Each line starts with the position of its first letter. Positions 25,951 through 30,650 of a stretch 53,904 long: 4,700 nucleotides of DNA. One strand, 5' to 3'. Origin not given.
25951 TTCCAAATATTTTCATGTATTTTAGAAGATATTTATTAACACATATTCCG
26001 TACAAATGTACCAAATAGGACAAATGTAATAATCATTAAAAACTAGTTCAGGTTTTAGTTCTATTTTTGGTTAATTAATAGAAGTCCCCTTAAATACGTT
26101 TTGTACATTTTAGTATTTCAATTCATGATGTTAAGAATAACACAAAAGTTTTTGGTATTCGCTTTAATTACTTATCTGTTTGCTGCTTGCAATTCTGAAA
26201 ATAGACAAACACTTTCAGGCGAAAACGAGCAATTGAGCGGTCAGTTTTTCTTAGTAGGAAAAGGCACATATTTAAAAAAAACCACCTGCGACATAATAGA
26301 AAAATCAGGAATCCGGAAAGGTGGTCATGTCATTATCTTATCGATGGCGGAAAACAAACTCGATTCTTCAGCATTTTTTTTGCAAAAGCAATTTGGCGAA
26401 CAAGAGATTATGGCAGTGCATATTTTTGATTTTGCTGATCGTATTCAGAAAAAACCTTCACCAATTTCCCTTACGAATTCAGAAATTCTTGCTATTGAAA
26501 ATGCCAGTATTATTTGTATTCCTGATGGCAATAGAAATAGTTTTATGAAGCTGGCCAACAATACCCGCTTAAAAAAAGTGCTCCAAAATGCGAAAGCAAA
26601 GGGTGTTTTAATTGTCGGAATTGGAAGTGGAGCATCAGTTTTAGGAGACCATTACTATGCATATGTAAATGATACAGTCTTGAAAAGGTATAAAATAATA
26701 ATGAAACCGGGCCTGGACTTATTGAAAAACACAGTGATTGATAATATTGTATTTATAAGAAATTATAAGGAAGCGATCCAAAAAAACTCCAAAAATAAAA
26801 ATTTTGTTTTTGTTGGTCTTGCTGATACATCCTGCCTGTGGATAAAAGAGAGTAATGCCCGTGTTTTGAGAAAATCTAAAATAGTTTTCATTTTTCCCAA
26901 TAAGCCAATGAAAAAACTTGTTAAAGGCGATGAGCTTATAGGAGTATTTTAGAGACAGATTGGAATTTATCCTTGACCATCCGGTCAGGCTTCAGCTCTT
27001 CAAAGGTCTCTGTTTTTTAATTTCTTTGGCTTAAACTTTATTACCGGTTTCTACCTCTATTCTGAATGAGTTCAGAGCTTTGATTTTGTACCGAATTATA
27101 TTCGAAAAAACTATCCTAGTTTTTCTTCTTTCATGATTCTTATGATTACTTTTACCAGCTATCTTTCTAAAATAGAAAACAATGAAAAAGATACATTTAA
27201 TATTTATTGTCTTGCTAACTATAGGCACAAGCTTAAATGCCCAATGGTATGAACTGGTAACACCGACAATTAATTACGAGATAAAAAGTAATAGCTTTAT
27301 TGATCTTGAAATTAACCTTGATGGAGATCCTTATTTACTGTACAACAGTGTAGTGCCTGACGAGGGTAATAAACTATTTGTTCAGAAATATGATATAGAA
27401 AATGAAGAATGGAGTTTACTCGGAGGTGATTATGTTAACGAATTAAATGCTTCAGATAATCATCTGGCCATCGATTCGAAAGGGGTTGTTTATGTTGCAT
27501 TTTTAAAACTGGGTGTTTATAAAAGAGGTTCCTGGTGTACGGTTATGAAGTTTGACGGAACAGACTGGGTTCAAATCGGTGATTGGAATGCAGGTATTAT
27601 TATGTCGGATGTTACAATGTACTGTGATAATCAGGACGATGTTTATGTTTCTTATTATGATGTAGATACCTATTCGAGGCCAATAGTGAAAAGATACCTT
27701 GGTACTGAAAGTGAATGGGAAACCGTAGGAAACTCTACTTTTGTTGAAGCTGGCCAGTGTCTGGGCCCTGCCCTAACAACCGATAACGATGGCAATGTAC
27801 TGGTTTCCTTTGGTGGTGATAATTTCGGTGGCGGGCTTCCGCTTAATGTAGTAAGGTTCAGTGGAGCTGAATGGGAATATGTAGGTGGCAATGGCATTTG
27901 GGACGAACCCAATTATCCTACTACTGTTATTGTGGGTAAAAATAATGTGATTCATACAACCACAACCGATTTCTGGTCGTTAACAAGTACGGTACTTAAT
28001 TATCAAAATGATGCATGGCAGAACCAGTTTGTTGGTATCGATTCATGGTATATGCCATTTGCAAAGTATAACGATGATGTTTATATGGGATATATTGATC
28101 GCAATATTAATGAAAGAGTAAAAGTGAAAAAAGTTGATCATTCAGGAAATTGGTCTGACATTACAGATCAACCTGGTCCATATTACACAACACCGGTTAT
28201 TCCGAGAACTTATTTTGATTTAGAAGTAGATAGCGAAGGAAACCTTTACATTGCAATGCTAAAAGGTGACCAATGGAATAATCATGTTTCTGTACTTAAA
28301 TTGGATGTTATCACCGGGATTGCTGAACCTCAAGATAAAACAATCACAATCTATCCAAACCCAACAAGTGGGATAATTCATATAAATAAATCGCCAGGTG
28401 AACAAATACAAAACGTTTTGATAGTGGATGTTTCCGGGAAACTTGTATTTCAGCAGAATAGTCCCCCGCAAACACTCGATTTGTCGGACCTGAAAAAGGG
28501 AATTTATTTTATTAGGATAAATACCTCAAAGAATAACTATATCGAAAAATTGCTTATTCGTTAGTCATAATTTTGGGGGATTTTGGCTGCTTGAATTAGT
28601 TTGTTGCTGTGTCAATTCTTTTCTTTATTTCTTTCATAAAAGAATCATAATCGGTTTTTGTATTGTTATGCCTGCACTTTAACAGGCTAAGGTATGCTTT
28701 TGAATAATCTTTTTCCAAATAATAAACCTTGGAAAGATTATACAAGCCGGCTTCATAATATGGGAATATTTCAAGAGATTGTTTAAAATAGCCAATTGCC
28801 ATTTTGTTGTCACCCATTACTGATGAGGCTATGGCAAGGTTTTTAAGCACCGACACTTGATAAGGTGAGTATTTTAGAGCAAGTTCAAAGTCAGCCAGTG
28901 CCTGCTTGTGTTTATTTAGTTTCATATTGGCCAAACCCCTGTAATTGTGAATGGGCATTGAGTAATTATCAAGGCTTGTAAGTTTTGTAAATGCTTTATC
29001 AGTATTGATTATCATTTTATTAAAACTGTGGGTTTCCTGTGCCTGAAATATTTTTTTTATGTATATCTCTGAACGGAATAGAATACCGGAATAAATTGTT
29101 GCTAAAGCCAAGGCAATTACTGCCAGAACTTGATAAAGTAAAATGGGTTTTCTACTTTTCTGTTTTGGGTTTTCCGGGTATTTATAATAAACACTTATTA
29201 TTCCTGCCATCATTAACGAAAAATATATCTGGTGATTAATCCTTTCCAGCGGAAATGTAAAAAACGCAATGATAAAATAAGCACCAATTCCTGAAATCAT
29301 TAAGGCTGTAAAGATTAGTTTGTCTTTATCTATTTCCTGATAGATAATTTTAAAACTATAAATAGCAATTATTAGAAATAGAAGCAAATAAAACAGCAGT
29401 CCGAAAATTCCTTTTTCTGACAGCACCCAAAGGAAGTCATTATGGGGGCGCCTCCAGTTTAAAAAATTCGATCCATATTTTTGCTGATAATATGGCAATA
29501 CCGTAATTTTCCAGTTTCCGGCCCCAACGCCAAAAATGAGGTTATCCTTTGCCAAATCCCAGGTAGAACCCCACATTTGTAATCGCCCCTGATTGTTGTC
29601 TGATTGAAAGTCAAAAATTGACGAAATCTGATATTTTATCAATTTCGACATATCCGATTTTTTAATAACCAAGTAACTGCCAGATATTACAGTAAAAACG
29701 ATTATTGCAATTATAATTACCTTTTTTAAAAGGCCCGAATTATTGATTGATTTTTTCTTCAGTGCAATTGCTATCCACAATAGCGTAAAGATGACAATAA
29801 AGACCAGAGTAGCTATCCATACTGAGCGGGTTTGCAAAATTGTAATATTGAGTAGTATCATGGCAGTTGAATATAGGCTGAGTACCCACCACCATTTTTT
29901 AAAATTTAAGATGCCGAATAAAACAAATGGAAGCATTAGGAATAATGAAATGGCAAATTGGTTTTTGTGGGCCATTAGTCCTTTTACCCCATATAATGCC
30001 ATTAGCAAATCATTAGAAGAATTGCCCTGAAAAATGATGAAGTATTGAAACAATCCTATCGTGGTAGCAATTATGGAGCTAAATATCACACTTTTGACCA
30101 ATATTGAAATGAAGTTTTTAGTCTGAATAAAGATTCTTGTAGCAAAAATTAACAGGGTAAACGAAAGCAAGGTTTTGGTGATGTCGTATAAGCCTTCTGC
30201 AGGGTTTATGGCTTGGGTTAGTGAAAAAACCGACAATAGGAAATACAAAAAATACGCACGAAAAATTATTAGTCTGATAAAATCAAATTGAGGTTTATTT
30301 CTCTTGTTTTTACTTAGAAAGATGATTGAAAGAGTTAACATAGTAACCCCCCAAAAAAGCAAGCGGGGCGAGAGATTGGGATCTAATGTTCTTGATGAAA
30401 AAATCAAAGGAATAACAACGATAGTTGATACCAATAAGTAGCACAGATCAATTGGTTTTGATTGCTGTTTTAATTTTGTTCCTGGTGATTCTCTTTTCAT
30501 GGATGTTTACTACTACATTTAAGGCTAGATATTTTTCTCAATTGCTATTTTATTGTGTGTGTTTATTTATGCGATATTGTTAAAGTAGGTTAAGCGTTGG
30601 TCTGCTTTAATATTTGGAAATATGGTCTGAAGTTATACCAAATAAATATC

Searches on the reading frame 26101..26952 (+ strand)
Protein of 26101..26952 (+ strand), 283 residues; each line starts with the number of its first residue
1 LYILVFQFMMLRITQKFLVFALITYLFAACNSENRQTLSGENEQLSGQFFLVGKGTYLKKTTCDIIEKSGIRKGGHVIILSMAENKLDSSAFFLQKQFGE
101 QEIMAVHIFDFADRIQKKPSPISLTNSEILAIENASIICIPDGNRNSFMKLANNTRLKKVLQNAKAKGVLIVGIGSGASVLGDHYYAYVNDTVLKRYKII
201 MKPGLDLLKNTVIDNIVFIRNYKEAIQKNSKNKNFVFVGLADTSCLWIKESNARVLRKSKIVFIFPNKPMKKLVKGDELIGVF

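Call 65: search_protein_families(library=pfam, proteins=[window:26101-26952:+], max_evalue=0.0001)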
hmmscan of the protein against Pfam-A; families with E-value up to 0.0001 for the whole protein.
window:26101-26952:+ (283 aa): 1 family
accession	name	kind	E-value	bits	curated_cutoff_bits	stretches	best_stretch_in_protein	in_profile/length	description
PF03575.23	Peptidase_S51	-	2.5e-09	37.6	23.9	1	123-255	67-205/206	Peptidase family S51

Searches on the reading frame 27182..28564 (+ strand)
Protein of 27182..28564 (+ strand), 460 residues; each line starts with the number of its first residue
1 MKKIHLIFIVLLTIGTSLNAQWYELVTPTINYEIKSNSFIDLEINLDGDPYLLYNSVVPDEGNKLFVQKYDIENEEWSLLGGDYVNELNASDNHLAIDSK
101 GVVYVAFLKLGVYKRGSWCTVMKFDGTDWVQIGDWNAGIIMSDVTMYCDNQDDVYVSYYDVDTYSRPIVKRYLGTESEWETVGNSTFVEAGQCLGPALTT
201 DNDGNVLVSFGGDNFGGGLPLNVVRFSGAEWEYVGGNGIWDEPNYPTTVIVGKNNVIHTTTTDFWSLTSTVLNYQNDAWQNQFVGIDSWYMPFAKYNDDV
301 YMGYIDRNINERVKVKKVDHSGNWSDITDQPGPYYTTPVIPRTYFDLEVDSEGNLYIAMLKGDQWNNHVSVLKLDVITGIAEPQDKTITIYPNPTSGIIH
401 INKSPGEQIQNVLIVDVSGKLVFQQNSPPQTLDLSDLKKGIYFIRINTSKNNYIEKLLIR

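Call 63: search_protein_families(library=pfam, proteins=[window:27182-28564:+], max_evalue=0.0001)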
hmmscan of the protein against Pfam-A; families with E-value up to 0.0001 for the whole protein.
window:27182-28564:+ (460 aa): 1 family
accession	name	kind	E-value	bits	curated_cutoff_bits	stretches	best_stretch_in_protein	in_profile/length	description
PF18962.6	Por_Secre_tail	-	4.3e-16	59.4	27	1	390-459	1-75/75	Secretion system C-terminal sorting domain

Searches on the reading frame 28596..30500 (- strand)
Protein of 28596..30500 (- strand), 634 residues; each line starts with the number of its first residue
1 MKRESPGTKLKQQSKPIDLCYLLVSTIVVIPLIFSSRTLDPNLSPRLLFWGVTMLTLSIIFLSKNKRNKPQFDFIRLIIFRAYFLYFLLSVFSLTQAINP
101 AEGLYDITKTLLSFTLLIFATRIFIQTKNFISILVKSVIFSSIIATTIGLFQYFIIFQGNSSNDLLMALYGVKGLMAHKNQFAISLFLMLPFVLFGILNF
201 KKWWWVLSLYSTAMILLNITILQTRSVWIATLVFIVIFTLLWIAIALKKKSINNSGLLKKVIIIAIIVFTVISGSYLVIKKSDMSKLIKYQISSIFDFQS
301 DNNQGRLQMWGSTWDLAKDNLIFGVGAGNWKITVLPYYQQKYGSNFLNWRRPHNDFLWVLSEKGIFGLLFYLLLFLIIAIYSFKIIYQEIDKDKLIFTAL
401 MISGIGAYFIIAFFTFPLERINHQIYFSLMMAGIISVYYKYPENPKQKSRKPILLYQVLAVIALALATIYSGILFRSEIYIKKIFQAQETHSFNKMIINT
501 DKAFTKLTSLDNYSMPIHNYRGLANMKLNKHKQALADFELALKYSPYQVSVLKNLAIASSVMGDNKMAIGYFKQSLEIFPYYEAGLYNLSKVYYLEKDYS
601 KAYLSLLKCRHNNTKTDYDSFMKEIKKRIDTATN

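Call 5: search_protein_families(library=pfam, proteins=[window:28596-30500:-], max_evalue=0.01)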
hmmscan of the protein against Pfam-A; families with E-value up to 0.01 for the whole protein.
window:28596-30500:- (634 aa): 6 families
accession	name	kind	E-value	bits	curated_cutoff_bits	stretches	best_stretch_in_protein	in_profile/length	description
PF04932.20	Wzy_C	-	2e-21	76.8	31.7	1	213-372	4-149/149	O-Antigen ligase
PF07719.23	TPR_2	-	3.6e-11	42.7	27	1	517-546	3-32/34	Tetratricopeptide repeat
PF00515.34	TPR_1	-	1.6e-09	37.6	27.8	1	517-546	3-32/34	Tetratricopeptide repeat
PF13424.12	TPR_12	-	0.00026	21.5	30.1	0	520-579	8-75/77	Tetratricopeptide repeat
PF13181.12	TPR_8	-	0.0011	19.4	25.7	0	522-546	8-32/34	Tetratricopeptide repeat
PF14559.12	TPR_19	-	0.0023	18.6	25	0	563-602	5-44/68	Tetratricopeptide repeat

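Call 6: search_protein_families(library=ncbifam, proteins=[window:28596-30500:-], max_evalue=0.01)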
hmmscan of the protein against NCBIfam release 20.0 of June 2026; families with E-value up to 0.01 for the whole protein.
window:28596-30500:- (634 aa): 4 families
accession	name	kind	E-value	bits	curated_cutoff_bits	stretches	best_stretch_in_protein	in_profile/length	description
TIGR02521.1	type_IV_pilW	equivalog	5.8e-07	29.3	154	1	500-611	84-197/234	type IV pilus biogenesis/stability protein PilW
TIGR02917.1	PEP_TPR_lipo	equivalog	1.3e-05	23.3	312.2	1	522-603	608-689/899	XrtA/PEP-CTERM system TPR-repeat protein PrsT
NF040959.1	MamA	equivalog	9e-05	22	200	1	520-603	42-125/204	magnetosome protein MamA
NF002725.1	PRK02603.1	equivalog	0.0064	16.5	143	0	522-598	42-121/173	photosystem I assembly protein Ycf3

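Call 86: search_protein_families(library=ncbifam, proteins=[window:28596-30500:-], max_evalue=0.001)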
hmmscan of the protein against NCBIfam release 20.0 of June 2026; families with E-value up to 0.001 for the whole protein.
window:28596-30500:- (634 aa): 3 families
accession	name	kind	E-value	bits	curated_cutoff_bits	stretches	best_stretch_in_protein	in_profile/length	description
TIGR02521.1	type_IV_pilW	equivalog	5.8e-07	29.3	154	1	500-611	84-197/234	type IV pilus biogenesis/stability protein PilW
TIGR02917.1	PEP_TPR_lipo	equivalog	1.3e-05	23.3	312.2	1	522-603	608-689/899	XrtA/PEP-CTERM system TPR-repeat protein PrsT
NF040959.1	MamA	equivalog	9e-05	22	200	1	520-603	42-125/204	magnetosome protein MamA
